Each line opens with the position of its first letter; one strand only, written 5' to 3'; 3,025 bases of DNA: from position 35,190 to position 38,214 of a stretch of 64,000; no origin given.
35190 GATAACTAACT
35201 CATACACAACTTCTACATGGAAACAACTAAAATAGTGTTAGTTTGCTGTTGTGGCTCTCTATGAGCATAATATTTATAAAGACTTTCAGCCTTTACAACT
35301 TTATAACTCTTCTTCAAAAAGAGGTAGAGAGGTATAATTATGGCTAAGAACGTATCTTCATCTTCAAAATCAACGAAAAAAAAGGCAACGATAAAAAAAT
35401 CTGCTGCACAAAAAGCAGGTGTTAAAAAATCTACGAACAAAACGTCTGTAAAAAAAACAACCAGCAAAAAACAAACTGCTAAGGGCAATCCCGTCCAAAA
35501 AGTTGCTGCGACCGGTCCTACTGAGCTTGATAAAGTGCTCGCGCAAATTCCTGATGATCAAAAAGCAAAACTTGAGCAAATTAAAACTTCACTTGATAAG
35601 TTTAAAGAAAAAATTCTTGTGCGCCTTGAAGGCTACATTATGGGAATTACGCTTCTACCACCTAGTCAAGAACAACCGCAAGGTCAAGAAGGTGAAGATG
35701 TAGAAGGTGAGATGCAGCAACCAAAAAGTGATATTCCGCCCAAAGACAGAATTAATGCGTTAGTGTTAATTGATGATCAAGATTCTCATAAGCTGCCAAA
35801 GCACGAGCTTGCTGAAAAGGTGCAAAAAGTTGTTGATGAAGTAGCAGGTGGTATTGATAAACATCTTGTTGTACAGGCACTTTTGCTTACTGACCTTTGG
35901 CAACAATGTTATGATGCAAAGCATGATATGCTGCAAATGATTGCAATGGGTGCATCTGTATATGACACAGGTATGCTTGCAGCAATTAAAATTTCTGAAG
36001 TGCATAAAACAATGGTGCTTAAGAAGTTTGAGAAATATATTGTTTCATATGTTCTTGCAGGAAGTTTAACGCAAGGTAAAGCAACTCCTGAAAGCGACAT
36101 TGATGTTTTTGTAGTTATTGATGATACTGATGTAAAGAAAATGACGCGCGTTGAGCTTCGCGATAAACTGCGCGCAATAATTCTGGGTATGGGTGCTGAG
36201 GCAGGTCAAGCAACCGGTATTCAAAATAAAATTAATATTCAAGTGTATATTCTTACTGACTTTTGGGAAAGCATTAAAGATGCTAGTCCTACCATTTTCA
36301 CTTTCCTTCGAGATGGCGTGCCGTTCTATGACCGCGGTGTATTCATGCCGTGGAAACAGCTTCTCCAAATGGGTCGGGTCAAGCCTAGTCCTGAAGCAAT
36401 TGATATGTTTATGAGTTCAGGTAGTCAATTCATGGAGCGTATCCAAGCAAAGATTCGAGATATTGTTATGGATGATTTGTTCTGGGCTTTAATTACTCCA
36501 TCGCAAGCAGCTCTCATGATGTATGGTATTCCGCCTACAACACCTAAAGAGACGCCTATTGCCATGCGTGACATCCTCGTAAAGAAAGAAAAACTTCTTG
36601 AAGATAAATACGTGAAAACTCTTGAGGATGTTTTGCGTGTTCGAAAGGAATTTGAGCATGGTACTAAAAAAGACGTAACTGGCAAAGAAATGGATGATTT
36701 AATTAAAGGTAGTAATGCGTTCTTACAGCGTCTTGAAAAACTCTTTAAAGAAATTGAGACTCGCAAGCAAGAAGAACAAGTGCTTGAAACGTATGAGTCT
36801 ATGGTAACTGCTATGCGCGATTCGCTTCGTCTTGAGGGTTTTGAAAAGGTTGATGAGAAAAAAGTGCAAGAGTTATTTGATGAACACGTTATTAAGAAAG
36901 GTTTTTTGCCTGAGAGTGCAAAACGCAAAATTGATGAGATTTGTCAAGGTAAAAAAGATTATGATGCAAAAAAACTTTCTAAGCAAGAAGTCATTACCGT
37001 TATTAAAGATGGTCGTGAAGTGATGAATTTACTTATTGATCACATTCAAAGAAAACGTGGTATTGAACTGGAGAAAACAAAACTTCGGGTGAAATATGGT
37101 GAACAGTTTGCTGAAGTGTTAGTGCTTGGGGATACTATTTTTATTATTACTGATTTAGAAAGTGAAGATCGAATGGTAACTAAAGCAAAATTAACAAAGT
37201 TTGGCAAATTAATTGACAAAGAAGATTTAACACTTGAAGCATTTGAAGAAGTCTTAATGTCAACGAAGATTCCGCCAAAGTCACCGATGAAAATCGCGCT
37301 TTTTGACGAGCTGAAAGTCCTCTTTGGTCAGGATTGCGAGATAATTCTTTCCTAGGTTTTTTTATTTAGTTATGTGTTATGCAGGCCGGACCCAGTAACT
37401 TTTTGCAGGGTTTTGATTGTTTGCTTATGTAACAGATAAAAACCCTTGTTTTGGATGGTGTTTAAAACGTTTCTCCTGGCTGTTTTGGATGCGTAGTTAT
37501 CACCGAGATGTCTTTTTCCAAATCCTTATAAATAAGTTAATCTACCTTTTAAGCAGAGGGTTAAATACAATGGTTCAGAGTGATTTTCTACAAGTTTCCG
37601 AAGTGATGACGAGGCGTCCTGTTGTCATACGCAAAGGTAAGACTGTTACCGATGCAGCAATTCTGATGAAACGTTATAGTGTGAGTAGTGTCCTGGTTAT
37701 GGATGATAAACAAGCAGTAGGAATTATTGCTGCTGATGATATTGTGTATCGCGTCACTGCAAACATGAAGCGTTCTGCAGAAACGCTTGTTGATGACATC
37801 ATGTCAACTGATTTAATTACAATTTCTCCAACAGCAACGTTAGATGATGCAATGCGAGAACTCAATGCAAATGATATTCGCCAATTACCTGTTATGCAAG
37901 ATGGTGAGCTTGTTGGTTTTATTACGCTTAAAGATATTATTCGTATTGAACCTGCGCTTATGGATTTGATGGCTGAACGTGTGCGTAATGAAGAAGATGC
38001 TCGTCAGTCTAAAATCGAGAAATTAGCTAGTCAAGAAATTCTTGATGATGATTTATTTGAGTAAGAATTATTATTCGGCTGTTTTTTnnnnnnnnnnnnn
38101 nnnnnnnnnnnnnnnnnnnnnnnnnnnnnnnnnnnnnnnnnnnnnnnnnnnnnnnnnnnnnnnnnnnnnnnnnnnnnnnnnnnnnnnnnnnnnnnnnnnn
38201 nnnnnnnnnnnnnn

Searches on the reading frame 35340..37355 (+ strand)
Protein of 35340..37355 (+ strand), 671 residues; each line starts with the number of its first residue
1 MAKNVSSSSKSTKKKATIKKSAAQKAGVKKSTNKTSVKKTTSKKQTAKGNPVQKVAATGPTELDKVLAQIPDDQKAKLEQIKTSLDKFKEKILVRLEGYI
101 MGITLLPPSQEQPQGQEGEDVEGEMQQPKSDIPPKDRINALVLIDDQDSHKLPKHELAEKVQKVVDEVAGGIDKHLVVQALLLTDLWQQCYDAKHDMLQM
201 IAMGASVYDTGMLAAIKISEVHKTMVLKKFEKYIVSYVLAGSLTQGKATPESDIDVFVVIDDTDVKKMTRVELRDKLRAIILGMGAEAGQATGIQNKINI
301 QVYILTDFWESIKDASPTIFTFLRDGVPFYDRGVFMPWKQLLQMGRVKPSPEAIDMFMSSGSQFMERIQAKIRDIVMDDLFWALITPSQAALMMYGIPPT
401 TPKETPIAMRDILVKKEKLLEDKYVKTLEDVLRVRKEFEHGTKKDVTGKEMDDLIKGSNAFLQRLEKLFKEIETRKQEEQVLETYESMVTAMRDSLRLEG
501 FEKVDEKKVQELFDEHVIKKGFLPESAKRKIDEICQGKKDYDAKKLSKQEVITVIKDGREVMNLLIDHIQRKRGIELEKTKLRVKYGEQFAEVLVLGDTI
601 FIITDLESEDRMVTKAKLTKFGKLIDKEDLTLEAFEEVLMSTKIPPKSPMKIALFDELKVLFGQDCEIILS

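Call 65: search_protein_families(library=pfam, proteins=[window:35340-37355:+], max_evalue=0.001)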
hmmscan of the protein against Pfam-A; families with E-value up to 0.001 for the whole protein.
window:35340-37355:+ (671 aa): 3 families
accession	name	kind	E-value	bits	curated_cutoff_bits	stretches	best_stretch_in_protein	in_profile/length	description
PF01909.29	NTP_transf_2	-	3.6e-07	30.9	21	1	229-276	10-60/93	Nucleotidyltransferase domain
PF18765.7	Polbeta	-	5.3e-06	27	26.9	1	231-280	8-58/93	Polymerase beta, Nucleotidyltransferase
PF20879.2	SidM_N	-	0.00096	19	27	0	238-271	63-97/285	SidM, N-terminal domain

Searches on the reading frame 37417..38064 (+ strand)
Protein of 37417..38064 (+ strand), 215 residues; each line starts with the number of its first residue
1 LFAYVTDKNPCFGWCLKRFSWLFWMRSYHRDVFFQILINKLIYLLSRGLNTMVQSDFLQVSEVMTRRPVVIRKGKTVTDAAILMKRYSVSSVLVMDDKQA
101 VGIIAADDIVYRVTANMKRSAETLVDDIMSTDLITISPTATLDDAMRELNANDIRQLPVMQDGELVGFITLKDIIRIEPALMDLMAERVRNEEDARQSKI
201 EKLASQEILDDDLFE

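Call 65: search_protein_families(library=pfam, proteins=[window:37417-38064:+], max_evalue=0.001)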
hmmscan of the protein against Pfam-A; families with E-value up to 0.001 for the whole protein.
window:37417-38064:+ (215 aa): 1 family
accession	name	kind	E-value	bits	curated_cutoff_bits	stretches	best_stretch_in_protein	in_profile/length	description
PF00571.33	CBS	-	7.7e-27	93.8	24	2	125-177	1-54/57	CBS domain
